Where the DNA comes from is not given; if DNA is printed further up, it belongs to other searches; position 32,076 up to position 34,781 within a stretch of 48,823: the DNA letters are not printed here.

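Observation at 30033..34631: Divergent short SecA-like ATPase with hydrophobic C-terminal tail heading a phosphoesterase/HD/GNAT operon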

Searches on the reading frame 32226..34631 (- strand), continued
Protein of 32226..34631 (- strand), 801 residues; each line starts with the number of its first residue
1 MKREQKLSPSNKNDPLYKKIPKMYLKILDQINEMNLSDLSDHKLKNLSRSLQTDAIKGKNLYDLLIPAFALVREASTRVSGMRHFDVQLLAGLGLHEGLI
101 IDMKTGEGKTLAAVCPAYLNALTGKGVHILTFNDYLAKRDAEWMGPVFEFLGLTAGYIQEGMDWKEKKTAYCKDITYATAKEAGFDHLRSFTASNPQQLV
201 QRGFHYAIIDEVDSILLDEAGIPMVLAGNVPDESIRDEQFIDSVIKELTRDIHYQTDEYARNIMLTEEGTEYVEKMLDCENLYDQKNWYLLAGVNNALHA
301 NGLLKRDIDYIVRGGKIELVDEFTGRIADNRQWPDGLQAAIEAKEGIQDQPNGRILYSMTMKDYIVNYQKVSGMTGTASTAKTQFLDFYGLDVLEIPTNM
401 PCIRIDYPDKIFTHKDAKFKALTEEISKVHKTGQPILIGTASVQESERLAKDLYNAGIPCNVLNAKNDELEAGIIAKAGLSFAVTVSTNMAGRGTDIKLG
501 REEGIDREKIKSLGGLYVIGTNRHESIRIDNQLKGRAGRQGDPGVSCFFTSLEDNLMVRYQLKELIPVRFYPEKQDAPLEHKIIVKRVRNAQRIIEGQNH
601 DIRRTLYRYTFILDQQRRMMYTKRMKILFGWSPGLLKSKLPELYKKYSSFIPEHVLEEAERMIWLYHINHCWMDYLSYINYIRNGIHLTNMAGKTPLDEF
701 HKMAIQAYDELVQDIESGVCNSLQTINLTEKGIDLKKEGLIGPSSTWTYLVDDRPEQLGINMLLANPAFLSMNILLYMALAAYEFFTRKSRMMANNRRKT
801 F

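Call 72: find_homologous_proteins(query=P0214, max_evalue=1e-50)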
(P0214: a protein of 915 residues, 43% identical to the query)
Query P0214 (915 aa): 8000 proteins with E <= 1e-50 among 8000 candidates; the best 120 are listed.
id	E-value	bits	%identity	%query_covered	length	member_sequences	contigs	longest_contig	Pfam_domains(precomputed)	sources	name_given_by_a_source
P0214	0.0e+0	2043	100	100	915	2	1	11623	PF07517.21,PF00270.36,PF07516.19,PF21090.4,PF02810.22,PF01043.27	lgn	-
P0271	0.0e+0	1755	85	100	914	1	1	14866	PF07517.21,PF00270.36,PF07516.19,PF21090.4,PF02810.22,PF01043.27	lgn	-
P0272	0.0e+0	1404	84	81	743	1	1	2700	PF07517.21,PF07516.19,PF21090.4,PF02810.22,PF01043.27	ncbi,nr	ncbi:MAG: preprotein translocase subunit SecA, partial [Bacteroidia bacterium]|nr:preprotein translo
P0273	0.0e+0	1391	68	100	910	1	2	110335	PF07517.21,PF00270.36,PF07516.19,PF21090.4,PF02810.22,PF01043.27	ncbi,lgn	-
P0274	0.0e+0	1338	64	100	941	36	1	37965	PF07517.21,PF00270.36,PF07516.19,PF21090.4,PF02810.22,PF01043.27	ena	-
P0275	0.0e+0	1302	66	99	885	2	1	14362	PF07517.21,PF00270.36,PF07516.19,PF21090.4,PF02810.22,PF01043.27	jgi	-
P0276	0.0e+0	1291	66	99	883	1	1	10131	PF07517.21,PF00270.36,PF07516.19,PF21090.4,PF02810.22,PF01043.27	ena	-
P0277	0.0e+0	1288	64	99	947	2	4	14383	PF07517.21,PF00270.36,PF07516.19,PF21090.4,PF02810.22,PF01043.27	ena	-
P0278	0.0e+0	1287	65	99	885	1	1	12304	PF07517.21,PF00270.36,PF07516.19,PF21090.4,PF02810.22,PF01043.27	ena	-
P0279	0.0e+0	1287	66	99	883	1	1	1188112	PF07517.21,PF00270.36,PF07516.19,PF21090.4,PF02810.22,PF01043.27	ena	-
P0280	0.0e+0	1285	64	99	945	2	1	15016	PF07517.21,PF00270.36,PF07516.19,PF21090.4,PF02810.22,PF01043.27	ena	-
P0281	0.0e+0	1285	66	99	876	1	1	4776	PF07517.21,PF00270.36,PF07516.19,PF21090.4,PF02810.22,PF01043.27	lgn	-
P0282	0.0e+0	1283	65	99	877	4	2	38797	PF07517.21,PF00270.36,PF07516.19,PF21090.4,PF02810.22,PF01043.27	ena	-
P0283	0.0e+0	1282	66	99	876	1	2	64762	PF07517.21,PF00270.36,PF07516.19,PF21090.4,PF02810.22,PF01043.27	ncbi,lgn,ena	-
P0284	0.0e+0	1280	63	99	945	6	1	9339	PF07517.21,PF00270.36,PF07516.19,PF21090.4,PF02810.22,PF01043.27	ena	-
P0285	0.0e+0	1278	65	99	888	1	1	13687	PF07517.21,PF00270.36,PF07516.19,PF21090.4,PF02810.22,PF01043.27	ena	-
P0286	0.0e+0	1277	66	99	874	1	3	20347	PF07517.21,PF00270.36,PF07516.19,PF21090.4,PF02810.22,PF01043.27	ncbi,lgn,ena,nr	ncbi:MAG TPA: preprotein translocase subunit SecA [Clostridiales bacterium]|nr:preprotein translocas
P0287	0.0e+0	1277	66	99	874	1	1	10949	PF07517.21,PF00270.36,PF07516.19,PF21090.4,PF02810.22,PF01043.27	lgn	-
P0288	0.0e+0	1277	64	99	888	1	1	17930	PF07517.21,PF00270.36,PF07516.19,PF21090.4,PF02810.22,PF01043.27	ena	-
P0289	0.0e+0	1276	65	99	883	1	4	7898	PF07517.21,PF00270.36,PF07516.19,PF21090.4,PF02810.22,PF01043.27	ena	-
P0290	0.0e+0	1276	64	99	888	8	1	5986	PF07517.21,PF00270.36,PF07516.19,PF21090.4,PF02810.22,PF01043.27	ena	-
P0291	0.0e+0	1275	66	99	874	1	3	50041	PF07517.21,PF00270.36,PF07516.19,PF21090.4,PF02810.22,PF01043.27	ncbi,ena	-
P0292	0.0e+0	1275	66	99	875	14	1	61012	PF07517.21,PF00270.36,PF07516.19,PF21090.4,PF02810.22,PF01043.27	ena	-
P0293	0.0e+0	1274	66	99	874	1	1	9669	PF07517.21,PF00270.36,PF07516.19,PF21090.4,PF02810.22,PF01043.27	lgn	-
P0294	0.0e+0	1273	64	99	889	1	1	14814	PF07517.21,PF00270.36,PF07516.19,PF21090.4,PF02810.22,PF01043.27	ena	-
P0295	0.0e+0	1273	65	99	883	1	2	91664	PF07517.21,PF00270.36,PF07516.19,PF21090.4,PF02810.22,PF01043.27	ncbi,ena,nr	ncbi:MAG: preprotein translocase subunit SecA [Clostridia bacterium]|nr:preprotein translocase subun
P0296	0.0e+0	1273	64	99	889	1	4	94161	PF07517.21,PF00270.36,PF07516.19,PF21090.4,PF02810.22,PF01043.27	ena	-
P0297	0.0e+0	1273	64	99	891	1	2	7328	PF07517.21,PF00270.36,PF07516.19,PF21090.4,PF02810.22,PF01043.27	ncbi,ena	-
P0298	0.0e+0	1272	64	99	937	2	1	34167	PF07517.21,PF00270.36,PF07516.19,PF21090.4,PF02810.22,PF01043.27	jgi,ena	-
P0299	0.0e+0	1272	66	99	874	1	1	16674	PF07517.21,PF00270.36,PF07516.19,PF21090.4,PF02810.22,PF01043.27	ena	-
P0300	0.0e+0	1271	65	99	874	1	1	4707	PF07517.21,PF00270.36,PF07516.19,PF21090.4,PF02810.22,PF01043.27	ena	-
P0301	0.0e+0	1271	65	99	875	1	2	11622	PF07517.21,PF00270.36,PF07516.19,PF21090.4,PF02810.22,PF01043.27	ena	-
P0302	0.0e+0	1270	62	99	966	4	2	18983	PF07517.21,PF00270.36,PF07516.19,PF21090.4,PF02810.22,PF01043.27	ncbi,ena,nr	ncbi:MAG: preprotein translocase subunit SecA [Clostridia bacterium]|nr:preprotein translocase subun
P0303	0.0e+0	1270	65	99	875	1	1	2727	PF07517.21,PF00270.36,PF07516.19,PF21090.4,PF02810.22,PF01043.27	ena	-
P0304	0.0e+0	1268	65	99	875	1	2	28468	PF07517.21,PF00270.36,PF07516.19,PF21090.4,PF02810.22,PF01043.27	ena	-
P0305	0.0e+0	1268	65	99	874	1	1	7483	PF07517.21,PF00270.36,PF07516.19,PF21090.4,PF02810.22,PF01043.27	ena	-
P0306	0.0e+0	1268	64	99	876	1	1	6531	PF07517.21,PF00270.36,PF07516.19,PF21090.4,PF02810.22,PF01043.27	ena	-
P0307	0.0e+0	1266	58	99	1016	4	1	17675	PF07517.21,PF00270.36,PF07516.19,PF21090.4,PF02810.22,PF01043.27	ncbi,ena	-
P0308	0.0e+0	1264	65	98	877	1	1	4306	PF07517.21,PF00270.36,PF07516.19,PF21090.4,PF02810.22,PF01043.27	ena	-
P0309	0.0e+0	1263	64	99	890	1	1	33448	PF07517.21,PF00270.36,PF07516.19,PF21090.4,PF02810.22,PF01043.27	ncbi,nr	ncbi:MAG: preprotein translocase subunit SecA [Clostridia bacterium]|nr:preprotein translocase subun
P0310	0.0e+0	1262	64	99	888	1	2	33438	PF07517.21,PF00270.36,PF07516.19,PF21090.4,PF02810.22,PF01043.27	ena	-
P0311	0.0e+0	1262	65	99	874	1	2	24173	PF07517.21,PF00270.36,PF07516.19,PF21090.4,PF02810.22,PF01043.27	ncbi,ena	-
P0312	0.0e+0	1261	63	100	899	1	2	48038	PF07517.21,PF00270.36,PF07516.19,PF21090.4,PF02810.22,PF01043.27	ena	-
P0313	0.0e+0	1261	64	99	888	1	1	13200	PF07517.21,PF00270.36,PF07516.19,PF21090.4,PF02810.22,PF01043.27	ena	-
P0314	0.0e+0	1261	65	99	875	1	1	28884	PF07517.21,PF00270.36,PF07516.19,PF21090.4,PF02810.22,PF01043.27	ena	-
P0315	0.0e+0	1259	64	99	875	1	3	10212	PF07517.21,PF00270.36,PF07516.19,PF21090.4,PF02810.22,PF01043.27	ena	-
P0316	0.0e+0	1258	65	99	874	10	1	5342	PF07517.21,PF00270.36,PF07516.19,PF21090.4,PF02810.22,PF01043.27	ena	-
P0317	0.0e+0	1257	64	99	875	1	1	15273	PF07517.21,PF00270.36,PF07516.19,PF21090.4,PF02810.22,PF01043.27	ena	-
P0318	0.0e+0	1257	63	99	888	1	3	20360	PF07517.21,PF00270.36,PF07516.19,PF21090.4,PF02810.22,PF01043.27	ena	-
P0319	0.0e+0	1257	64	99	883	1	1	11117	PF07517.21,PF00270.36,PF07516.19,PF21090.4,PF02810.22,PF01043.27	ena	-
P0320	0.0e+0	1256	64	99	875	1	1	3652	PF07517.21,PF00270.36,PF07516.19,PF21090.4,PF02810.22,PF01043.27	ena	-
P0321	0.0e+0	1255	64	99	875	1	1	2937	PF07517.21,PF00270.36,PF07516.19,PF21090.4,PF02810.22,PF01043.27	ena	-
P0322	0.0e+0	1253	62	100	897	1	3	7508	PF07517.21,PF00270.36,PF07516.19,PF21090.4,PF02810.22,PF01043.27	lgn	-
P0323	0.0e+0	1251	64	99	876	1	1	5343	PF07517.21,PF00270.36,PF07516.19,PF21090.4,PF02810.22,PF01043.27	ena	-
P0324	0.0e+0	1250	62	100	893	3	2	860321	PF07517.21,PF00270.36,PF07516.19,PF21090.4,PF02810.22,PF01043.27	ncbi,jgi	ncbi:MAG: preprotein translocase subunit SecA [Christensenellales bacterium]|jgi:preprotein transloc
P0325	0.0e+0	1249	61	100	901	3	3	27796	PF07517.21,PF00270.36,PF07516.19,PF21090.4,PF02810.22,PF01043.27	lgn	-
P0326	0.0e+0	1248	64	99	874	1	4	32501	PF07517.21,PF00270.36,PF07516.19,PF21090.4,PF02810.22,PF01043.27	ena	-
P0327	0.0e+0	1246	64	99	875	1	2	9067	PF07517.21,PF00270.36,PF07516.19,PF21090.4,PF02810.22,PF01043.27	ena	-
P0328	0.0e+0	1246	64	99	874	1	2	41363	PF07517.21,PF00270.36,PF07516.19,PF21090.4,PF02810.22,PF01043.27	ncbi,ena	-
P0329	0.0e+0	1244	63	99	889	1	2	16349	PF07517.21,PF00270.36,PF07516.19,PF21090.4,PF02810.22,PF01043.27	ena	-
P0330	0.0e+0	1242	63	100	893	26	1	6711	PF07517.21,PF00270.36,PF07516.19,PF21090.4,PF02810.22,PF01043.27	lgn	-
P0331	0.0e+0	1240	62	100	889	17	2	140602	PF07517.21,PF07516.19,PF21090.4,PF02810.22,PF01043.27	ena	-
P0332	0.0e+0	1234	63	99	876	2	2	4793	PF07517.21,PF00270.36,PF07516.19,PF21090.4,PF02810.22,PF01043.27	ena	-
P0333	0.0e+0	1232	63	100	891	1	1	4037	PF07517.21,PF00270.36,PF07516.19,PF21090.4,PF02810.22,PF01043.27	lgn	-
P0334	0.0e+0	1232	63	100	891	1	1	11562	PF07517.21,PF00270.36,PF07516.19,PF21090.4,PF02810.22,PF01043.27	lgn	-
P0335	0.0e+0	1231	63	100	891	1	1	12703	PF07517.21,PF00270.36,PF07516.19,PF21090.4,PF02810.22,PF01043.27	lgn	-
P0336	0.0e+0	1231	63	100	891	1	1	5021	PF07517.21,PF00270.36,PF07516.19,PF21090.4,PF02810.22,PF01043.27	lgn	-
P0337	0.0e+0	1231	63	100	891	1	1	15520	PF07517.21,PF00270.36,PF07516.19,PF21090.4,PF02810.22,PF01043.27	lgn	-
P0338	0.0e+0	1228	63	100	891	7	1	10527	PF07517.21,PF00270.36,PF07516.19,PF21090.4,PF02810.22,PF01043.27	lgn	-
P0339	0.0e+0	1228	63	100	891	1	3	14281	PF07517.21,PF00270.36,PF07516.19,PF21090.4,PF02810.22,PF01043.27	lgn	-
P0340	0.0e+0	1226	61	100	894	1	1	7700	PF07517.21,PF00270.36,PF07516.19,PF21090.4,PF02810.22,PF01043.27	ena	-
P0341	0.0e+0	1225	60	99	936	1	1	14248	PF07517.21,PF00270.36,PF07516.19,PF21090.4,PF02810.22,PF01043.27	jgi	-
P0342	0.0e+0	1217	60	100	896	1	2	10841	PF07517.21,PF00270.36,PF07516.19,PF21090.4,PF02810.22,PF01043.27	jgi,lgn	jgi:preprotein translocase subunit SecA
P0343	0.0e+0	1215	59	100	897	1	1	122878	PF07517.21,PF00270.36,PF07516.19,PF21090.4,PF02810.22,PF01043.27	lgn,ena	-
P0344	0.0e+0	1215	60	100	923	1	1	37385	PF07517.21,PF00270.36,PF07516.19,PF21090.4,PF02810.22,PF01043.27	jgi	jgi:preprotein translocase subunit SecA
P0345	0.0e+0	1214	62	100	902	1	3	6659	PF07517.21,PF00270.36,PF07516.19,PF21090.4,PF02810.22,PF01043.27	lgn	-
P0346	0.0e+0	1214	62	100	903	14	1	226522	PF07517.21,PF00270.36,PF07516.19,PF21090.4,PF02810.22,PF01043.27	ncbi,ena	-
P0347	0.0e+0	1213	61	100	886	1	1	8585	PF07517.21,PF00270.36,PF07516.19,PF21090.4,PF02810.22,PF01043.27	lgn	-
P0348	0.0e+0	1211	60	100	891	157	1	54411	PF07517.21,PF00270.36,PF07516.19,PF21090.4,PF02810.22,PF01043.27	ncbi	-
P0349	0.0e+0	1210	60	100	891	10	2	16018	PF07517.21,PF00270.36,PF07516.19,PF21090.4,PF02810.22,PF01043.27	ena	-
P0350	0.0e+0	1209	62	100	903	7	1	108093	PF07517.21,PF00270.36,PF07516.19,PF21090.4,PF02810.22,PF01043.27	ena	-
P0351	0.0e+0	1208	61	100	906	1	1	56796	PF07517.21,PF00270.36,PF07516.19,PF21090.4,PF02810.22,PF01043.27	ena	-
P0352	0.0e+0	1208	59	100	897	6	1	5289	PF07517.21,PF00270.36,PF07516.19,PF21090.4,PF02810.22,PF01043.27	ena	-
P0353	0.0e+0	1207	61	98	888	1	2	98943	PF07517.21,PF00270.36,PF07516.19,PF21090.4,PF02810.22,PF01043.27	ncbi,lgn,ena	-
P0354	0.0e+0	1206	59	100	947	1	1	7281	PF07517.21,PF00270.36,PF07516.19,PF21090.4,PF02810.22,PF01043.27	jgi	jgi:preprotein translocase subunit SecA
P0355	0.0e+0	1205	61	100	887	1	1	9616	PF07517.21,PF00270.36,PF07516.19,PF21090.4,PF02810.22,PF01043.27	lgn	-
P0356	0.0e+0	1205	59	100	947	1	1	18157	PF07517.21,PF00270.36,PF07516.19,PF21090.4,PF02810.22,PF01043.27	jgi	jgi:preprotein translocase subunit SecA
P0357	0.0e+0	1204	60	100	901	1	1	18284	PF07517.21,PF00270.36,PF07516.19,PF21090.4,PF02810.22,PF01043.27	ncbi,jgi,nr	ncbi:MAG: preprotein translocase subunit SecA [Clostridiales bacterium]|jgi:preprotein translocase s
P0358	0.0e+0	1203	59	100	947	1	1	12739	PF07517.21,PF00270.36,PF07516.19,PF21090.4,PF02810.22,PF01043.27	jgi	jgi:preprotein translocase subunit SecA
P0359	0.0e+0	1202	62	100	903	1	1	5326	PF07517.21,PF00270.36,PF07516.19,PF21090.4,PF02810.22,PF01043.27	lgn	-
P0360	0.0e+0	1199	58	100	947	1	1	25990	PF07517.21,PF00270.36,PF07516.19,PF21090.4,PF02810.22,PF01043.27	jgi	jgi:preprotein translocase subunit SecA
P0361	0.0e+0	1198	60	100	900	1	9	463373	PF07517.21,PF00270.36,PF07516.19,PF21090.4,PF02810.22,PF01043.27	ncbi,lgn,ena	-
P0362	0.0e+0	1198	60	100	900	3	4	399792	PF07517.21,PF00270.36,PF07516.19,PF21090.4,PF02810.22,PF01043.27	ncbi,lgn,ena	-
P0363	0.0e+0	1196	60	100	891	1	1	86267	PF07517.21,PF00270.36,PF07516.19,PF21090.4,PF02810.22,PF01043.27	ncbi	-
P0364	0.0e+0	1196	60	100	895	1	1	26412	PF07517.21,PF00270.36,PF07516.19,PF21090.4,PF02810.22,PF01043.27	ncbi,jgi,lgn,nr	ncbi:MAG: preprotein translocase subunit SecA [Clostridiales bacterium]|jgi:preprotein translocase s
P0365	0.0e+0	1196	60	100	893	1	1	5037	PF07517.21,PF00270.36,PF07516.19,PF21090.4,PF02810.22,PF01043.27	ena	-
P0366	0.0e+0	1196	60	100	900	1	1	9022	PF07517.21,PF00270.36,PF07516.19,PF21090.4,PF02810.22,PF01043.27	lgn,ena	-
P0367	0.0e+0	1195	60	100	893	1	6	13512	PF07517.21,PF00270.36,PF07516.19,PF21090.4,PF02810.22,PF01043.27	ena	-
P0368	0.0e+0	1194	60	100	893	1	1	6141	PF07517.21,PF00270.36,PF07516.19,PF21090.4,PF02810.22,PF01043.27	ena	-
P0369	0.0e+0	1193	60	100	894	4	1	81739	PF07517.21,PF00270.36,PF07516.19,PF21090.4,PF02810.22,PF01043.27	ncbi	-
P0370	0.0e+0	1193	60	100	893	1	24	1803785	PF07517.21,PF00270.36,PF07516.19,PF21090.4,PF02810.22,PF01043.27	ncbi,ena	-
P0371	0.0e+0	1193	60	100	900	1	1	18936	PF07517.21,PF00270.36,PF07516.19,PF21090.4,PF02810.22,PF01043.27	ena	-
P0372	0.0e+0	1193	60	100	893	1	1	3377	PF07517.21,PF00270.36,PF07516.19,PF21090.4,PF02810.22,PF01043.27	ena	-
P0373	0.0e+0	1193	60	100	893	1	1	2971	PF07517.21,PF00270.36,PF07516.19,PF21090.4,PF02810.22,PF01043.27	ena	-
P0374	0.0e+0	1192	60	100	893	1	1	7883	PF07517.21,PF00270.36,PF07516.19,PF21090.4,PF02810.22,PF01043.27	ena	-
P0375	0.0e+0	1191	60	100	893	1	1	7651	PF07517.21,PF00270.36,PF07516.19,PF21090.4,PF02810.22,PF01043.27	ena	-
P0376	0.0e+0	1191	61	100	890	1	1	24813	PF07517.21,PF00270.36,PF07516.19,PF21090.4,PF02810.22,PF01043.27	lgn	-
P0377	0.0e+0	1190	59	100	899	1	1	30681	PF07517.21,PF00270.36,PF07516.19,PF21090.4,PF02810.22,PF01043.27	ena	-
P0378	0.0e+0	1190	61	100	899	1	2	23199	PF07517.21,PF00270.36,PF07516.19,PF21090.4,PF02810.22,PF01043.27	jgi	-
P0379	0.0e+0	1189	61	100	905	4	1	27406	PF07517.21,PF00270.36,PF07516.19,PF21090.4,PF02810.22,PF01043.27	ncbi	-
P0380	0.0e+0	1187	61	100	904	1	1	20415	PF07517.21,PF00270.36,PF07516.19,PF21090.4,PF02810.22,PF01043.27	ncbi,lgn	-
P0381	0.0e+0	1187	61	99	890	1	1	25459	PF07517.21,PF00270.36,PF07516.19,PF21090.4,PF02810.22,PF01043.27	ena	-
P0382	0.0e+0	1187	61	99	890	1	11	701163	PF07517.21,PF00270.36,PF07516.19,PF21090.4,PF02810.22,PF01043.27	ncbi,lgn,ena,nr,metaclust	ncbi:protein translocase subunit SecA [Acidaminococcus sp. CAG:917]|nr:protein translocase subunit S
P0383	0.0e+0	1187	61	99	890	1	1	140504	PF07517.21,PF00270.36,PF07516.19,PF21090.4,PF02810.22,PF01043.27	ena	-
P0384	0.0e+0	1186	61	99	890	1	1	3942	PF07517.21,PF00270.36,PF07516.19,PF21090.4,PF02810.22,PF01043.27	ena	-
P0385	0.0e+0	1186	61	99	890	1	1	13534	PF07517.21,PF00270.36,PF07516.19,PF21090.4,PF02810.22,PF01043.27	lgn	-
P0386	0.0e+0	1186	61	99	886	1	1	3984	PF07517.21,PF00270.36,PF07516.19,PF21090.4,PF02810.22,PF01043.27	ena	-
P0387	0.0e+0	1186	61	99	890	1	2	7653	PF07517.21,PF00270.36,PF07516.19,PF21090.4,PF02810.22,PF01043.27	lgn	-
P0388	0.0e+0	1186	61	99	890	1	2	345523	PF07517.21,PF00270.36,PF07516.19,PF21090.4,PF02810.22,PF01043.27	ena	-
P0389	0.0e+0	1186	61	99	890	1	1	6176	PF07517.21,PF00270.36,PF07516.19,PF21090.4,PF02810.22,PF01043.27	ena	-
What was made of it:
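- On Mycobacterial-type SecA2 (TIGR04221): The contig-fingerprint attempt found no link (call 72).
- Clostridia SecA1 proteins are 874-947 aa with PF02810 (call 72). The window is one 48.8-kb contig, and the attempt to link SecA1 and SecA2 carriers by contig fingerprint failed (call 72).
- Tried and rejected: There was no overlap, so the question stays open (call 72).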

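Call 74: list_cluster_members(proteins=[P0001, P0002, P0056, P0121])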
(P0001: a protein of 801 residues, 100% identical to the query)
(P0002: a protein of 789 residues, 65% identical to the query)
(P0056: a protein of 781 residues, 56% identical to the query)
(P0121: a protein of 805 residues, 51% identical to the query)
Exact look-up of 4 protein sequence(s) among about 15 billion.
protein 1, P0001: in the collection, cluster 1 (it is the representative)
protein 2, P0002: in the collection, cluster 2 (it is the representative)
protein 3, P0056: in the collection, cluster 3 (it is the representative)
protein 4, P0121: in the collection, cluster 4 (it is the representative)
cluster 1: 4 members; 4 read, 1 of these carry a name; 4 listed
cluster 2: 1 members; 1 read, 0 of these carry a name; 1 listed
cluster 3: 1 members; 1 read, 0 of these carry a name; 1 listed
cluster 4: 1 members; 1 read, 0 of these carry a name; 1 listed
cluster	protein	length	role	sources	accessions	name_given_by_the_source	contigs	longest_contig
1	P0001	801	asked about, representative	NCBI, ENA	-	-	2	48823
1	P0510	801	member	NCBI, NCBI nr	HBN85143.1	MAG TPA: accessory Sec system translocase SecA2 [Clostridiales bacterium] | accessory Sec system translocase SecA2 [Clostridiales bacterium]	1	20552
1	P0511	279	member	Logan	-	-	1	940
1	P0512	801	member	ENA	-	-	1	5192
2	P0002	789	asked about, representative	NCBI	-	-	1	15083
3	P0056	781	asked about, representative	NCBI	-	-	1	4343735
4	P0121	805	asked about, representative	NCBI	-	-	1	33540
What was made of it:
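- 32226..34631 (-): secA2-type translocation ATPase gene, 801 aa. The same 90% cluster is named SecA2 by NCBI (call 74).
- NCBI's name for HBN85143.1 (call 74).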
